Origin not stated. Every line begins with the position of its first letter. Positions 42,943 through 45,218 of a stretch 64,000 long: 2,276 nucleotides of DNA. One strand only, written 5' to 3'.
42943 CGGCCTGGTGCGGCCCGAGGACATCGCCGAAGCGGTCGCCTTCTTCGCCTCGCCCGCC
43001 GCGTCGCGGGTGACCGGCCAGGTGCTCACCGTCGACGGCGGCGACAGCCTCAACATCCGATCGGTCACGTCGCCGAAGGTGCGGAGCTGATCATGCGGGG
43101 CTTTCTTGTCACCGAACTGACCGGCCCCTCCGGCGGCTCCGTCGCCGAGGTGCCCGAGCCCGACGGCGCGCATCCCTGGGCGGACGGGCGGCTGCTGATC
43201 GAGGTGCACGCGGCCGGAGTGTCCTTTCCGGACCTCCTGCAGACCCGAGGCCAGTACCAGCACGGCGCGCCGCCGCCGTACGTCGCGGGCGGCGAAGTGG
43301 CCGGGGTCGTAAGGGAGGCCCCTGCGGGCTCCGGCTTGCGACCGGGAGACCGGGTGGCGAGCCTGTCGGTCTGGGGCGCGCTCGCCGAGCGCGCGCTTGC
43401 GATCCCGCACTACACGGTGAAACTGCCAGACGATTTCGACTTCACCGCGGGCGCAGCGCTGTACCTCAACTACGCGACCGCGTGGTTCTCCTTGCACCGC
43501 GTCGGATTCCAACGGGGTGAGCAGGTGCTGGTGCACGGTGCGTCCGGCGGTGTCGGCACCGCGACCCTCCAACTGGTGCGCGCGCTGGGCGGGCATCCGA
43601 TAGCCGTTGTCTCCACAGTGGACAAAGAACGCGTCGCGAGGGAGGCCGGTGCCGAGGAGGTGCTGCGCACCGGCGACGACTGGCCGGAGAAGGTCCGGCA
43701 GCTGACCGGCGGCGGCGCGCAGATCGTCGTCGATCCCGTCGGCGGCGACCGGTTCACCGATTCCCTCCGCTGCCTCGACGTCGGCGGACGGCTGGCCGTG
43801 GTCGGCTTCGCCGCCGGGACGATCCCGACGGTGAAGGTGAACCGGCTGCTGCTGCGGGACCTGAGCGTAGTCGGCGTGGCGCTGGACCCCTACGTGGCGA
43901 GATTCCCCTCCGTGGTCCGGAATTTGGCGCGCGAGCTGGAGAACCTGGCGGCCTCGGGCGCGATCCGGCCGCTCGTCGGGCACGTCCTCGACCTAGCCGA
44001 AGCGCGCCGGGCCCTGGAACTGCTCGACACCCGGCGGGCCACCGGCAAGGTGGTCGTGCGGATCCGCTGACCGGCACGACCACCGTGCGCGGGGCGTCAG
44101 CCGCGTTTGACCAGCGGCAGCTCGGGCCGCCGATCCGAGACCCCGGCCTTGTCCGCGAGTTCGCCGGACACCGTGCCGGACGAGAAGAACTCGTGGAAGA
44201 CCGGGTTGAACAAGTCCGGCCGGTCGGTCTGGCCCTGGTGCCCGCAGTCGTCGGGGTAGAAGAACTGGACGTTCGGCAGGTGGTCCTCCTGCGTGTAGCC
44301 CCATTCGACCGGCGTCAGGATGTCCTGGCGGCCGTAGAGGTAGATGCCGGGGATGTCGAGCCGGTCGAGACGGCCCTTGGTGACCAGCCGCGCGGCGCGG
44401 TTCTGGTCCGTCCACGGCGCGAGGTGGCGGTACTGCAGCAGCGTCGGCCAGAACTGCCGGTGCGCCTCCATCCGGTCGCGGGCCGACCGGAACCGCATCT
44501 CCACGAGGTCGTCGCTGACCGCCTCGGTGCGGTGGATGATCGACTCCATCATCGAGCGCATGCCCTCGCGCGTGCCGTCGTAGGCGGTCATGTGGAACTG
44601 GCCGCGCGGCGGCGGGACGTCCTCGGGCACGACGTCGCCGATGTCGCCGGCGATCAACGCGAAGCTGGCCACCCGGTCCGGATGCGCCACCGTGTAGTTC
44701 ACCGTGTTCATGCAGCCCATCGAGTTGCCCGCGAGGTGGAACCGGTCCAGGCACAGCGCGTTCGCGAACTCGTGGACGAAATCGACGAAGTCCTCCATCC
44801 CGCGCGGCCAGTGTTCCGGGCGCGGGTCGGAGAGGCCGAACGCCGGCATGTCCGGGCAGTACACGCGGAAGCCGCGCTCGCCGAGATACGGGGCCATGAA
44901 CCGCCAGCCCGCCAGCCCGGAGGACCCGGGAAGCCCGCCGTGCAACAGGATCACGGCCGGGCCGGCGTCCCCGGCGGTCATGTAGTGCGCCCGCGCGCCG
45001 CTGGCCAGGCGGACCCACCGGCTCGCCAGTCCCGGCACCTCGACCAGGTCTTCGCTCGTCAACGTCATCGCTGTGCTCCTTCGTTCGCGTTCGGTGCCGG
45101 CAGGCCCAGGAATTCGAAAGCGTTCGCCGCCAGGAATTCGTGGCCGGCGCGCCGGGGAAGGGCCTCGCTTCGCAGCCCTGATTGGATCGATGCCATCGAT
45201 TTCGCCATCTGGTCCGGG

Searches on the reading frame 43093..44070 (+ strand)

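Call 11: search_protein_families(library=pfam, proteins=[window:43093-44070:+], max_evalue=0.00001)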
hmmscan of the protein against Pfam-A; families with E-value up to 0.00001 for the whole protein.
window:43093-44070:+ (325 aa): 3 families
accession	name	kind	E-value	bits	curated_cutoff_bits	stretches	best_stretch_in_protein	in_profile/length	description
PF00107.32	ADH_zinc_N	-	5e-25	88.4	31.8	1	153-278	1-127/129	Zinc-binding dehydrogenase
PF13602.12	ADH_zinc_N_2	-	4.7e-18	66.8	27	1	186-322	2-134/134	Zinc-binding dehydrogenase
PF08240.17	ADH_N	-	1.4e-10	41.8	23.5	1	31-112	2-103/104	Alcohol dehydrogenase GroES-like domain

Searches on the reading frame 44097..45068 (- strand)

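Call 11: search_protein_families(library=pfam, proteins=[window:44097-45068:-], max_evalue=0.00001)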
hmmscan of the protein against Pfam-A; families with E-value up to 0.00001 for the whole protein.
window:44097-45068:- (323 aa): 3 families
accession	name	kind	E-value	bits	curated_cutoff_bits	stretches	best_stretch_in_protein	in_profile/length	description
PF00561.26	Abhydrolase_1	-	1.4e-26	94.1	25.8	1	39-283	2-244/245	alpha/beta hydrolase fold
PF12697.13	Abhydrolase_6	-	5.5e-17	63.6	26.3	1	39-287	1-214/217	Alpha/beta hydrolase family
PF12146.15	Hydrolase_4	-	3.4e-08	33.5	27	1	38-144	6-112/239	Serine aminopeptidase, S33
